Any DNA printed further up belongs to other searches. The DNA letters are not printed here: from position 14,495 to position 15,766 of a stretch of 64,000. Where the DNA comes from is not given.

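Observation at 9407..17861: Chain of translationally coupled signalling genes: HAMP-PP2C phosphatase, TPR protein, secreted PBP-like protein, REC/GHKL-like protein, zinc-ribbon Ser/Thr kinase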

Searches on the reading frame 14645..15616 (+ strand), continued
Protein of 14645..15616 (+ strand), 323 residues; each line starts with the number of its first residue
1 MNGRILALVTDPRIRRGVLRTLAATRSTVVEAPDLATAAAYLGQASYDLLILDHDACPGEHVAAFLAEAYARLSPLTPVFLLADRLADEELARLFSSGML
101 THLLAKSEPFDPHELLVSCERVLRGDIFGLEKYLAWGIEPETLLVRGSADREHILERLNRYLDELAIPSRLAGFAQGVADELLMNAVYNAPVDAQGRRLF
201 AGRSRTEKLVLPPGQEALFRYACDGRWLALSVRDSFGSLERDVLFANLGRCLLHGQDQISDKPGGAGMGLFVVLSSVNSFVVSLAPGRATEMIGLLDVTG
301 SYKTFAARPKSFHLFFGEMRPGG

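Call 23: fold_search(model_id=the predicted structure, library=pdb)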
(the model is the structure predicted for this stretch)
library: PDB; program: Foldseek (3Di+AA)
matches with E <= 10: 1217; with E <= 0.001: 121
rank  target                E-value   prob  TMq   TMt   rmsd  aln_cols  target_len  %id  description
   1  9qih_B                2.1e-07  1.00  0.33  0.36  20.4       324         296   13  Structure of response regulator LvrC from Leptospira (released 2026-03-25)
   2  9qih_A                8.8e-07  1.00  0.33  0.36  19.8       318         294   14  Structure of response regulator LvrC from Leptospira (released 2026-03-25)
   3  8gc6                  1.9e-05  1.00  0.32  0.78   2.6       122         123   28  1.30 Angstroem crystal structure of the N-terminal domain of BqsR from Pseudomonas aeruginosa (released 2024-04-17)
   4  8vc9_D                4.0e-05  1.00  0.27  0.23  25.1       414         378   13  Hybrid response regulator LvrB from Leptospira / phosphorylated REC form (released 2024-12-18)
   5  8t85                  4.2e-05  1.00  0.34  0.33  15.5       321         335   17  Structure of RssB bound to beryllofluoride (released 2024-01-17)
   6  1til_E                5.0e-05  1.00  0.36  0.78   4.0       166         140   13  Crystal Structures of the ADP and ATP bound forms of the Bacillus Anti-sigma factor SpoIIAB in complex with the Anti-a (released 2004-06-15)
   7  2jb9_A                5.6e-05  1.00  0.31  0.75   3.3       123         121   29  PhoB response regulator receiver domain constitutively-active double mutant D10A and D53E. (released 2007-01-04)
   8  1b00_A                5.6e-05  1.00  0.31  0.74   3.3       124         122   28  PHOB RECEIVER DOMAIN FROM ESCHERICHIA COLI (released 1999-11-19)
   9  8p6f_A                6.7e-05  1.00  0.32  0.21   9.5       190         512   16  Crystal structure of PorX-Fj (released 2024-04-03)
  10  1zes_B                7.1e-05  1.00  0.31  0.77   3.0       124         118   29  BeF3- activated PhoB receiver domain (released 2005-09-20)
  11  8twd_C                7.5e-05  1.00  0.34  0.34  16.5       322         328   18  Structure of IraM-bound RssB (released 2024-01-10)
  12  3eq2_B                7.5e-05  1.00  0.33  0.29  31.8       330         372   16  Structure of Hexagonal Crystal form of Pseudomonas aeruginosa RssB (released 2009-10-20)
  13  2iyn_B                8.4e-05  1.00  0.32  0.74   3.3       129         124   29  The co-factor-induced pre-active conformation in PhoB (released 2006-08-30)
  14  6lgq_D                8.4e-05  1.00  0.33  0.46   5.3       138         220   23  The crystal complex structure of histidine kinase and response regulator (released 2020-12-09)
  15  1l0o_A                8.4e-05  1.00  0.33  0.71   5.0       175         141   12  Crystal Structure of the Bacillus stearothermophilus Anti-Sigma Factor SpoIIAB with the Sporulation Sigma Factor Sigma (released 2002-04-03)
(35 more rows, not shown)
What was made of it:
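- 14645..15616 (+): g4: cytoplasmic protein with a degenerate receiver domain (1-~125), a conserved linker (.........) and an RsbW/SpoIIAB-type GHKL kinase/anti-sigma-like domain (~140-320). Foldseek: LvrC 9qih 2.1e-7, SpoIIAB 1til_E TM 0.78, RsbW 6m37_C TM 0.75 (call 23).
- On LvrC-like Rec-Bergerat anti-sigma proteins: Receiver domains and SpoIIAB match the two halves (call 23).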

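Call 24: find_encoding_contigs(protein=P0059, flank=8000, max_places=1)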
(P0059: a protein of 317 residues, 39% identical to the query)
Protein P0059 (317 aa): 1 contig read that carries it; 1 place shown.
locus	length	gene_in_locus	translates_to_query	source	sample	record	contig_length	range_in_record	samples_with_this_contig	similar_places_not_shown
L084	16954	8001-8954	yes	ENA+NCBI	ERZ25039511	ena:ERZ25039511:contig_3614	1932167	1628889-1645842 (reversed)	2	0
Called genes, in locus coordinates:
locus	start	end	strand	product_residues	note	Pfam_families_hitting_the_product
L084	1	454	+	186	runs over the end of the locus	PF13426:PAS_9 (weak)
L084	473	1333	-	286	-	-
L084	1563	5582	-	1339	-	PF00515:TPR_1 (faint), PF07719:TPR_2 (faint), PF13176:TPR_7 (faint), PF13414:TPR_11 (faint), PF13428:TPR_14 (faint), PF13429:TPR_15 (faint), PF13431:TPR_17 (faint), PF14559:TPR_19 (faint), +7 more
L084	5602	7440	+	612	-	-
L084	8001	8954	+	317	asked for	-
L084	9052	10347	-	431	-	-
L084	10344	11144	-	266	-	PF00005:ABC_tran, PF13304:AAA_21 (weak)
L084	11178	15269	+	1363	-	PF13191:AAA_16, PF20703:nSTAND1, PF13646:HEAT_2 (weak)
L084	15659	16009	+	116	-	PF14489:QueF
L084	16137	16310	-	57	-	-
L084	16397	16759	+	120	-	PF21943:TetR_C_46 (weak)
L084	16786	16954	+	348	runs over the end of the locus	-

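Call 25: find_encoding_contigs(protein=P0100, flank=8000, max_places=1)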
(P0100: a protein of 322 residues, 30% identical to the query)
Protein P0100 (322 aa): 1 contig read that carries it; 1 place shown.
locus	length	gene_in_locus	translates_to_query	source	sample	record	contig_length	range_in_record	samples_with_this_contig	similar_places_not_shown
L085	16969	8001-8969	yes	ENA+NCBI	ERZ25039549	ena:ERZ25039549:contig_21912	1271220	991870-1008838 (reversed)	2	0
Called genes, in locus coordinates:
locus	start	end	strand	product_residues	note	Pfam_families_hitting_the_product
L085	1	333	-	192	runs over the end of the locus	PF13426:PAS_9 (weak)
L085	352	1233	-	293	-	-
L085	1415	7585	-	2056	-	PF23914:TPR_CcmH_CycH (faint), PF07719:TPR_2 (faint), PF13428:TPR_14 (faint), PF12895:ANAPC3 (faint), PF13176:TPR_7 (faint), PF13181:TPR_8 (faint), PF14559:TPR_19 (weak), PF14559:TPR_19 (weak), +9 more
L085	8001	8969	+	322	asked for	-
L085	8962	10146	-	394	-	-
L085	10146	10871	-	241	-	PF00005:ABC_tran, PF13304:AAA_21 (faint)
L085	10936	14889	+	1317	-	PF13191:AAA_16, PF20703:nSTAND1, PF13401:AAA_22 (weak), PF02985:HEAT (faint), PF08713:DNA_alkylation (faint), PF12717:Cnd1 (faint), PF13513:HEAT_EZ (faint), PF13646:HEAT_2 (weak)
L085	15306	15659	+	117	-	PF14489:QueF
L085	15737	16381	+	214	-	PF00440:TetR_N, PF21351:TetR_C_41 (weak)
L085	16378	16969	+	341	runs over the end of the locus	-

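Call 26: find_encoding_contigs(protein=P0021, flank=8000, max_places=1)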
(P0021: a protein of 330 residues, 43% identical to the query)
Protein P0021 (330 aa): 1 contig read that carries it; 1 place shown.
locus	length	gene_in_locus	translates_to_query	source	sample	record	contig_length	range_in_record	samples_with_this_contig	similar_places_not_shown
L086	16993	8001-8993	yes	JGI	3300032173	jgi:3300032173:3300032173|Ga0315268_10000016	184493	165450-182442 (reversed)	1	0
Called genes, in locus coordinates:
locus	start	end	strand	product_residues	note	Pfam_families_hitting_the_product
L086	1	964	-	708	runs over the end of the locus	PF13229:Beta_helix (faint)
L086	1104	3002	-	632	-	PF13229:Beta_helix (faint)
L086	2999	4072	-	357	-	-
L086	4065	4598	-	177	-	PF04542:Sigma70_r2, PF08281:Sigma70_r4_2, PF04545:Sigma70_r4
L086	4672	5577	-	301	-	-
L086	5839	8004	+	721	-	PF00069:Pkinase, PF07714:PK_Tyr_Ser-Thr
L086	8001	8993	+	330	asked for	-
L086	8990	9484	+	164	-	-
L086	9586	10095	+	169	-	PF03966:Trm112p (weak)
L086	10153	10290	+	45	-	-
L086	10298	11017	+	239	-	PF17131:TP_0789-like, PF07044:DUF1329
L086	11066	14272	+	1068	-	PF03176:MMPL, PF01209:Ubie_methyltran, PF02353:CMAS, PF13489:Methyltransf_23, PF08241:Methyltransf_11, PF08242:Methyltransf_12, PF13578:Methyltransf_24, PF13649:Methyltransf_25, +4 more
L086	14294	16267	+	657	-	PF06980:DUF1302 (faint)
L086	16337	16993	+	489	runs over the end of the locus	-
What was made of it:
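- STK and REC-GHKL are adjacent or translationally overlapped in sister clades (L086: 8001/8004; call 26).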

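Call 47: search_protein_families(library=pfam, proteins=[L006:10939-11412:+, L014:10942-11415:+, L086:8990-9484:+, L008:6849-8396:+, L008:8401-9024:+, L006:11417-12784:+, L006:12791-13237:+, L010:10987-12609:+, L010:12614-13264:+], max_evalue=1)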
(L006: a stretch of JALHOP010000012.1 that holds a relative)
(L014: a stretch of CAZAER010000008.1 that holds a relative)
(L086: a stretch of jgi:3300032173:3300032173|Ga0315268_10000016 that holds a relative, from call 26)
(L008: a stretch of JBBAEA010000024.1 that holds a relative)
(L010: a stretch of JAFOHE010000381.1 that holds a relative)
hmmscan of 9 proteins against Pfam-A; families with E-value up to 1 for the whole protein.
L006:10939-11412:+ (157 aa): 14 families
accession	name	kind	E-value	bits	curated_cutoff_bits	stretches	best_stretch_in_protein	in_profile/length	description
PF01740.26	STAS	-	0.00031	20.9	22.6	1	10-90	5-90/106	STAS domain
PF08271.17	Zn_Ribbon_TF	-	0.00091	19.2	29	1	134-146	2-14/43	TFIIB zinc-binding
PF13466.11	STAS_2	-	0.017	15.7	29.2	1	19-59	2-44/80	STAS domain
PF01155.25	HypA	-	0.024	15.1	28.9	1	99-143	63-97/112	Hydrogenase/urease nickel incorporation, metallochaperone, hypA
PF02150.21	Zn_ribbon_RPB9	-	0.025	14.9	25.2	1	104-119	20-34/36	RNA polymerases M/15 Kd subunit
PF07282.18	Cas12f1-like_TNB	-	0.035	14.7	26.3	0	105-121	39-55/60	Cas12f1-like, TNB domain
PF09723.15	Zn_ribbon_8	-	0.038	14.4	34.4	1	107-141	6-35/41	Zinc ribbon domain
PF12322.14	T4_baseplate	-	0.05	13.7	24.5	1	85-120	176-211/219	T4 bacteriophage base plate protein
PF18508.7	zf_C2H2_13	-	0.094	12.8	26.5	0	131-141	16-26/42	Zinc finger domain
PF13465.12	zf-H2C2_2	-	0.11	13.4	40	0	102-114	10-22/26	Zinc-finger double domain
PF21349.2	RUBY_RBDX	-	0.12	12.3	26.5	0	134-142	18-26/30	Rubrerythrin, rubredoxin-like domain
PF13248.11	Zn_ribbon_3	-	0.25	11.3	27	1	125-141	9-25/26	zinc-ribbon domain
PF01096.23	Zn_ribbon_TFIIS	-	0.44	10.9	21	0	134-145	2-13/39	Transcription factor S-II (TFIIS)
PF13240.11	Zn_Ribbon_1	-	0.47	10.8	25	0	135-141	16-22/23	zinc-ribbon domain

L014:10942-11415:+ (157 aa): 9 families
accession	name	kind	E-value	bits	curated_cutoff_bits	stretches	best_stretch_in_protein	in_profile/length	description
PF07282.18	Cas12f1-like_TNB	-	0.00023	21.7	26.3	1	125-140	21-36/60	Cas12f1-like, TNB domain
PF17018.10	MICSWaP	-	0.003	17.6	27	1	32-153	22-143/195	Spore wall protein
PF13466.11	STAS_2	-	0.0059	17.2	29.2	1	18-79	1-65/80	STAS domain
PF08271.17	Zn_Ribbon_TF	-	0.018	15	29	0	134-146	2-14/43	TFIIB zinc-binding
PF01155.25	HypA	-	0.058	13.9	28.9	1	100-143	64-97/112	Hydrogenase/urease nickel incorporation, metallochaperone, hypA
PF14311.12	DUF4379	-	0.076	13.7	24.5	1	104-140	25-55/56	Probable Treble clef zinc finger domain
PF09723.15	Zn_ribbon_8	-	0.12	12.8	34.4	1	107-140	6-34/41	Zinc ribbon domain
PF13465.12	zf-H2C2_2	-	0.14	13.1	40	0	97-114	5-22/26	Zinc-finger double domain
PF18073.7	Zn_ribbon_LapB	-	0.64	10.2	25.7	1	107-117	1-11/28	Rubredoxin metal binding domain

L086:8990-9484:+ (164 aa): 10 families
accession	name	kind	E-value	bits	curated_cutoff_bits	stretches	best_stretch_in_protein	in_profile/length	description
PF07282.18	Cas12f1-like_TNB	-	0.02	15.5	26.3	0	127-141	24-36/60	Cas12f1-like, TNB domain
PF13466.11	STAS_2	-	0.03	14.9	29.2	1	26-59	11-45/80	STAS domain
PF09297.16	Zn_ribbon_NUD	-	0.032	14.4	24.8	0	132-143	4-15/32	NADH pyrophosphatase zinc ribbon domain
PF12322.14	T4_baseplate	-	0.058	13.5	24.5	1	85-119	177-211/219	T4 bacteriophage base plate protein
PF12773.13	DZR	-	0.077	13.6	27.3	1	106-142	13-35/45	Double zinc ribbon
PF09723.15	Zn_ribbon_8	-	0.08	13.4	34.4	1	106-139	6-34/41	Zinc ribbon domain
PF01740.26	STAS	-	0.085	13.1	22.6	1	30-69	27-69/106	STAS domain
PF05129.18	Zn_ribbon_Elf1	-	0.13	12.8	29.8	1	100-142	17-57/79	Transcription elongation factor Elf1 like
PF21349.2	RUBY_RBDX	-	0.15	12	26.5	0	102-116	13-27/30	Rubrerythrin, rubredoxin-like domain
PF24460.1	DUF7575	-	0.35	10.7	28.5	0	131-144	3-16/28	Domain of unknown function (DUF7575)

L008:6849-8396:+ (515 aa): 2 families
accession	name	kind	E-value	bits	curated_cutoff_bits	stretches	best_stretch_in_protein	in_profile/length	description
PF01103.29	Omp85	-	4.4e-15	56.5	24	1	195-508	1-304/325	Omp85 superfamily domain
PF07244.20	POTRA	-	5.4e-07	30.7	21.3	1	94-166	1-78/79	Surface antigen variable number repeat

L008:8401-9024:+ (207 aa): 1 family
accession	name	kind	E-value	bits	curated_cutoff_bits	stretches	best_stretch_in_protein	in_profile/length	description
PF24685.1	OB_RRP5_4th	-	0.03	14.8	31.5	1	127-165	28-66/92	RRP5 OB-fold domain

L006:11417-12784:+ (455 aa): 15 families
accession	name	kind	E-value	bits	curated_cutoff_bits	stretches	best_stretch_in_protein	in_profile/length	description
PF02518.31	HATPase_c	-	4.5e-28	98.3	26.4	1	342-447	2-109/111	Histidine kinase-, DNA gyrase B-, and HSP90-like ATPase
PF08448.16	PAS_4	-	1.3e-07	32.3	23.1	2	113-149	75-110/110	PAS fold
PF00512.31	HisKA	-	4.3e-06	27.1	26.9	1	202-256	2-42/66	His Kinase A (phospho-acceptor) domain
PF13581.12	HATPase_c_2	-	0.001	19.5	27.4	1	356-440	42-122/127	Histidine kinase-like ATPase domain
PF13589.12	HATPase_c_3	-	0.0059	17.1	25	1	348-404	5-60/137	Histidine kinase-, DNA gyrase B-, and HSP90-like ATPase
PF14501.12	HATPase_c_5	-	0.011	16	22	1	345-434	5-91/102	GHKL domain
PF12860.13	PAS_7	-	0.015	15.8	27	1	24-56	1-33/115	PAS fold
PF13426.13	PAS_9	-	0.028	15.2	27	1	113-146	70-103/103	PAS domain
PF25614.1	PhiKZ_VTX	-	0.057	13.1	27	1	238-358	23-140/303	Bacteriophage PhiKZ vertex-binding protein gp28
PF06818.20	Fez1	-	0.058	14.3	34.4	1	157-279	46-147/199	Fez1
PF24872.1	DUF2110_N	-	0.059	13.9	28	0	226-255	20-49/72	DUF2110 N-terminal domain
PF01361.26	Tautomerase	-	0.078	13.3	22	1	4-34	22-52/60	Tautomerase enzyme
PF04513.17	Baculo_PEP_C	-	0.12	12.9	38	1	162-240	37-110/140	Baculovirus polyhedron envelope protein, PEP, C terminus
PF01978.25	TrmB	-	0.36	11.2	25.6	0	10-40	29-59/68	Sugar-specific transcriptional regulator TrmB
PF07888.16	CALCOCO1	-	0.87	8.8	36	1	255-311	224-280/496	Calcium binding and coiled-coil domain (CALCOCO1) like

L006:12791-13237:+ (148 aa): 1 family
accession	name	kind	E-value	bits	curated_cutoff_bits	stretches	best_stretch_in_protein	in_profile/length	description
PF00072.30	Response_reg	-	1.2e-18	67.7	30.2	1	9-120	1-110/111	Response regulator receiver domain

L010:10987-12609:+ (540 aa): 3 families
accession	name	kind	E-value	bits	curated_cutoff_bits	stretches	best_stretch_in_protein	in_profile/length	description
PF01103.29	Omp85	-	1.2e-07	32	24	1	208-410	1-195/325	Omp85 superfamily domain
PF07244.20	POTRA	-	2e-07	32.1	21.3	1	107-171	1-70/79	Surface antigen variable number repeat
PF08478.15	POTRA_1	-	0.00014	22.6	23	1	109-154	3-48/69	POTRA domain, FtsQ-type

L010:12614-13264:+ (216 aa): 0 families
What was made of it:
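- The low-GC clade instead has an Omp85/POTRA gene after g4 (call 47). In the low-GC clade an Omp85/POTRA protein and a small secreted protein directly follow g4 (call 47).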
